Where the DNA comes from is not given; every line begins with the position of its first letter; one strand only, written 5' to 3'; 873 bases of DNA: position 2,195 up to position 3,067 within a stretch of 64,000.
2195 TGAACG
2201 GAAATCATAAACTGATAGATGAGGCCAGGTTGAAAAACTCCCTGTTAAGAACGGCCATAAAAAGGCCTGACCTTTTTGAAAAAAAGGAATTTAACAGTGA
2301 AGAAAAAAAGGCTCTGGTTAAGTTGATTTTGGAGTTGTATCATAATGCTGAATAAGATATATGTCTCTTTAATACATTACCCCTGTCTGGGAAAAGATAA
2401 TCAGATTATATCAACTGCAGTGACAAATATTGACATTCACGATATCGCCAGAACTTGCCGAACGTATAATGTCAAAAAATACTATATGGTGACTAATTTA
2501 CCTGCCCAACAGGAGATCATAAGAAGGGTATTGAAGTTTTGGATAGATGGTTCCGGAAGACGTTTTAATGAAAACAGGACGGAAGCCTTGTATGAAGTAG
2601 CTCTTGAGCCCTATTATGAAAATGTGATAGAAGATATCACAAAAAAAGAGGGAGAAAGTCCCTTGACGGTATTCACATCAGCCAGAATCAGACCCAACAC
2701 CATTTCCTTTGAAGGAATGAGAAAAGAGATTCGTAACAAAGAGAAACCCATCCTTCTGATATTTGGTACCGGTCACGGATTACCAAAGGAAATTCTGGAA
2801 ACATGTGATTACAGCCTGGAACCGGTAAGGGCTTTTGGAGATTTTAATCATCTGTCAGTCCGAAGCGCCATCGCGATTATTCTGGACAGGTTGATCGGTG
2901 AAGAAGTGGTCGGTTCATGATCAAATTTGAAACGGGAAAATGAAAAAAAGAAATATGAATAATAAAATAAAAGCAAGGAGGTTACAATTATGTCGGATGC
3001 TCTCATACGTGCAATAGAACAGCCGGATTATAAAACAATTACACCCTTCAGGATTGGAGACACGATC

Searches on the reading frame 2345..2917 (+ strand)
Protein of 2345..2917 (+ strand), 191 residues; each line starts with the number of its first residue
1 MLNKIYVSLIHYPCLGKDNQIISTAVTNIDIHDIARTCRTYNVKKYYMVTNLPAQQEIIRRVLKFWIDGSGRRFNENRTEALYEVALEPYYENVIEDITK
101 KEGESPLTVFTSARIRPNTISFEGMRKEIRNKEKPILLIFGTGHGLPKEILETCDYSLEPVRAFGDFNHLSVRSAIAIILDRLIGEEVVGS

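Call 26: search_protein_families(library=pfam, proteins=[window:2345-2917:+])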
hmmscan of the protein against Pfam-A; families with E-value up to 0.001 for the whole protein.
window:2345-2917:+ (191 aa): 4 families
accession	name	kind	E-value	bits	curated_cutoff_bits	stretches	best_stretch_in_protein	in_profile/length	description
PF09936.14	Methyltrn_RNA_4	-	3e-76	255.7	22.6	1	4-185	1-182/182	SAM-dependent RNA methyltransferase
PF00588.24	SpoU_methylase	-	0.00018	22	29.7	0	90-180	63-141/142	SpoU rRNA Methylase family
PF04407.17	DUF531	-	0.00041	21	25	1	111-159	97-146/170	Protein of unknown function (DUF531)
PF14419.11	SPOUT_MTase_2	-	0.0006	19.7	28.4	1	32-158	21-146/173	AF2226-like SPOUT RNA Methylase fused to THUMP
